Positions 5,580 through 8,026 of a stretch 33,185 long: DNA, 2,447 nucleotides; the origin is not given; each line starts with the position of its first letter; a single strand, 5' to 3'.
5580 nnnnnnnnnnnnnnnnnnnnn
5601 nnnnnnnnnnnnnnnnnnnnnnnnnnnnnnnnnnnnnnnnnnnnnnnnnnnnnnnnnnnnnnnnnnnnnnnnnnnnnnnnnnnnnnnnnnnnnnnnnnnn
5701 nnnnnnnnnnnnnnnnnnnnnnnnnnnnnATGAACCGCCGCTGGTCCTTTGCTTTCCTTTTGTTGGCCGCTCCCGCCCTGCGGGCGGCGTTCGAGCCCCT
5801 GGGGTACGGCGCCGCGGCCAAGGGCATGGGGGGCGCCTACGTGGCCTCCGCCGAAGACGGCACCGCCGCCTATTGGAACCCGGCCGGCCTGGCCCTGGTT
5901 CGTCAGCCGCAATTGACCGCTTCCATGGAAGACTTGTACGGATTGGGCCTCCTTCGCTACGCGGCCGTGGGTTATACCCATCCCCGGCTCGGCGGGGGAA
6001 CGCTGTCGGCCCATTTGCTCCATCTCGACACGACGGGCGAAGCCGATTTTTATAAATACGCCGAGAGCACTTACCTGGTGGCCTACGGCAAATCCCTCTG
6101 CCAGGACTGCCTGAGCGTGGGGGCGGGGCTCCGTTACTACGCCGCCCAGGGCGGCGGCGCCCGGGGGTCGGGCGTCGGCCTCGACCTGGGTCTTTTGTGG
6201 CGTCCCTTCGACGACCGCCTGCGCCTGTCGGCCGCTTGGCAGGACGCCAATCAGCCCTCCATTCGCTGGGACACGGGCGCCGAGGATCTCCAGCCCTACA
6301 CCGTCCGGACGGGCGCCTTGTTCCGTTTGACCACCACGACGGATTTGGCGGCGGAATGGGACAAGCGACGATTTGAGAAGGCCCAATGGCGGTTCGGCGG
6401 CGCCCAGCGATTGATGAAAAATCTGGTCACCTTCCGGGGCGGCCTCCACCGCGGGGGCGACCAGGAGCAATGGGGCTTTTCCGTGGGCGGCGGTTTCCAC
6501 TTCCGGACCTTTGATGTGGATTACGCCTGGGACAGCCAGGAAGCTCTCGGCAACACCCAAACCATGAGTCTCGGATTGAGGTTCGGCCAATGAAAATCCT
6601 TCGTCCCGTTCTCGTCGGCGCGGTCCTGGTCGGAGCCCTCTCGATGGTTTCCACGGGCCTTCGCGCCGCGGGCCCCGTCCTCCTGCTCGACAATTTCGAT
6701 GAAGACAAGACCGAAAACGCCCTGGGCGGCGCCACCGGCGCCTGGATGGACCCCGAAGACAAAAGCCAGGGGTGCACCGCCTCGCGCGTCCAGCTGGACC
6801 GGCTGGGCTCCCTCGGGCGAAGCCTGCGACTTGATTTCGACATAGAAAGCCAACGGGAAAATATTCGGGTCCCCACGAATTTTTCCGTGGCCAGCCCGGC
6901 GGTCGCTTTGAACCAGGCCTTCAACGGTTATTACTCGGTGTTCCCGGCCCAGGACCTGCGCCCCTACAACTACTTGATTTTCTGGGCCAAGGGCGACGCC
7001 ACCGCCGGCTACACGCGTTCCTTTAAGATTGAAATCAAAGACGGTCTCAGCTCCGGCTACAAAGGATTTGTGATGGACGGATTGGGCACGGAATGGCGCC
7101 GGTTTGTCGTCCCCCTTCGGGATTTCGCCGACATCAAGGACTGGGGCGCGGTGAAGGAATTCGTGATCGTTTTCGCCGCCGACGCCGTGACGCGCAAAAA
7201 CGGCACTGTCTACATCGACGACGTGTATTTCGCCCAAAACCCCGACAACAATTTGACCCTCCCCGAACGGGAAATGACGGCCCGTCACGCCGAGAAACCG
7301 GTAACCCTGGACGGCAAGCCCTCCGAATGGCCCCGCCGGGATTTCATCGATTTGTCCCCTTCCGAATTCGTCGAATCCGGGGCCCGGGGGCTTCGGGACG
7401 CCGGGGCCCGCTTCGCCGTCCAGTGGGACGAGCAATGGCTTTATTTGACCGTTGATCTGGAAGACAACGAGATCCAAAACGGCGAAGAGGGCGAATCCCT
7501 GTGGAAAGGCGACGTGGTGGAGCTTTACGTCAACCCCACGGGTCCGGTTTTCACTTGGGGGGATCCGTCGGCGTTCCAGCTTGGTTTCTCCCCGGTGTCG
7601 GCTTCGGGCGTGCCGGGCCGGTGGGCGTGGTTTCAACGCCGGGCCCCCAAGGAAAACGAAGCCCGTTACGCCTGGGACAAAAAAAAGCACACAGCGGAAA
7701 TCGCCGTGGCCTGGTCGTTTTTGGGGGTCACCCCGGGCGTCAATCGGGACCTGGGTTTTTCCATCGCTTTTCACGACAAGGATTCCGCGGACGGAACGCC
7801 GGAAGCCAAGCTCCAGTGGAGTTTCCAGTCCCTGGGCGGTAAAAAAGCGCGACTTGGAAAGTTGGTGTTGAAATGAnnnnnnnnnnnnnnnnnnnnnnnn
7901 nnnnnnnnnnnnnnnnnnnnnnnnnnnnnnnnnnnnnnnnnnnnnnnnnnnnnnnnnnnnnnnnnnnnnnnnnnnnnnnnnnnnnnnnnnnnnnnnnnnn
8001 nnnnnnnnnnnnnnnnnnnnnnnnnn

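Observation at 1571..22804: A 21-kb co-directional, translationally coupled locus looks like an envelope-spanning beta-glucan (possibly beta-1,2-glucan) system built around ~15 copies of one CBM-like module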

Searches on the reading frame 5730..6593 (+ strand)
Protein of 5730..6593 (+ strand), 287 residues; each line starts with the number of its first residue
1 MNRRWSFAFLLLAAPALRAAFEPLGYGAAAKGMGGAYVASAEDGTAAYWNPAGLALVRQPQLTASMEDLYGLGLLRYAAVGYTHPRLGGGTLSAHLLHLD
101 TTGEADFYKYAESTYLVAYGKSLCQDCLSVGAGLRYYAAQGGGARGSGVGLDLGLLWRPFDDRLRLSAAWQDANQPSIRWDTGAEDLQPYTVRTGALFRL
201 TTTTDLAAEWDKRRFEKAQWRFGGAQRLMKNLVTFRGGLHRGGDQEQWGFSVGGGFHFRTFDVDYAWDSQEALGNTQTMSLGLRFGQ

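Call 3: search_protein_families(library=pfam, proteins=[window:5730-6593:+], max_evalue=0.01)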
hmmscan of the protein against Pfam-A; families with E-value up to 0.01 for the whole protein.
window:5730-6593:+ (287 aa): 2 families
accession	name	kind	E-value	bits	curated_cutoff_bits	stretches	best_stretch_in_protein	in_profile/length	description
PF13729.12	TraF_2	-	0.001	18.8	25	1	146-215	193-257/264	F plasmid transfer operon, TraF, protein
PF18990.6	DUF5723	-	0.0062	16.7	26.8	1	143-172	209-236/376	Family of unknown function (DUF5723)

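Call 33: search_protein_families(library=ncbifam, proteins=[window:5730-6593:+], max_evalue=0.01)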
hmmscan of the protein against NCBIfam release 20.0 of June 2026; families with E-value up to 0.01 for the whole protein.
window:5730-6593:+ (287 aa): 3 families
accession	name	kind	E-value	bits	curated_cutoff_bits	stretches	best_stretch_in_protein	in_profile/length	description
NF033709.1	PorV_fam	subfamily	1.5e-21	77.3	90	1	24-285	9-326/326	PorV/PorQ family protein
NF052325.1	PorVQ2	equivalog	4.3e-14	52.2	325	1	21-85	29-93/354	putative type IX sorting system protein PorV2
NF033711.1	T9SS_PorQ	equivalog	1e-06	28.1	220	0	28-172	35-186/335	type IX secretion system protein PorQ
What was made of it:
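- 5730..6593 (+): PorV/PorQ-like outer-membrane beta-barrel, presumed partner of the preceding sorting-domain protein. NCBIfam PorV_fam 77 bits, below its cutoff of 90 (call 33).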

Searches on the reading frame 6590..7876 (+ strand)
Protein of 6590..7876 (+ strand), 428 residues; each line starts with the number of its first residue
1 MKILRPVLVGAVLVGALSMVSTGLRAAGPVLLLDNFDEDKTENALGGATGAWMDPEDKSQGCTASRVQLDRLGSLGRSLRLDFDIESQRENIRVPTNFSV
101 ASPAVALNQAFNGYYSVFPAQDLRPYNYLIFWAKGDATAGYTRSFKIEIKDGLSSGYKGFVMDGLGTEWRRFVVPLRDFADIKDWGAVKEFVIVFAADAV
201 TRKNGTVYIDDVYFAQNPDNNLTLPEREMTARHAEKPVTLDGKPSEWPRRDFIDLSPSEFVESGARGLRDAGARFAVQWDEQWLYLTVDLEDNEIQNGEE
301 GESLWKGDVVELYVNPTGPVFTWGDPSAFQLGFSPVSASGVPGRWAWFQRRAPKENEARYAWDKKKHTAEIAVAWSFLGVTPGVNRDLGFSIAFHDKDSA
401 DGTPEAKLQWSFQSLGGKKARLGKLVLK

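Call 3: search_protein_families(library=pfam, proteins=[window:6590-7876:+], max_evalue=0.01)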
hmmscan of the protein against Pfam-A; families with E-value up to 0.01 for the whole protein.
window:6590-7876:+ (428 aa): 1 family
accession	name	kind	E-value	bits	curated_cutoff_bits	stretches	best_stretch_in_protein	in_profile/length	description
PF06452.16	CBM9_1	-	5e-09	36.8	23.4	1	267-411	28-164/185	Carbohydrate family 9 binding domain-like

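Call 33: search_protein_families(library=ncbifam, proteins=[window:6590-7876:+], max_evalue=0.01)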
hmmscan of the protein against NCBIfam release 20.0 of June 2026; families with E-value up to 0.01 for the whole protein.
window:6590-7876:+ (428 aa): 1 family
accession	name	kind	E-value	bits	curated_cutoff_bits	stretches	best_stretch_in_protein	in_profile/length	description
TIGR03785.1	marine_sort_HK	equivalog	0.0033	15.8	612.2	1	225-297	68-140/703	proteobacterial dedicated sortase system histidine kinase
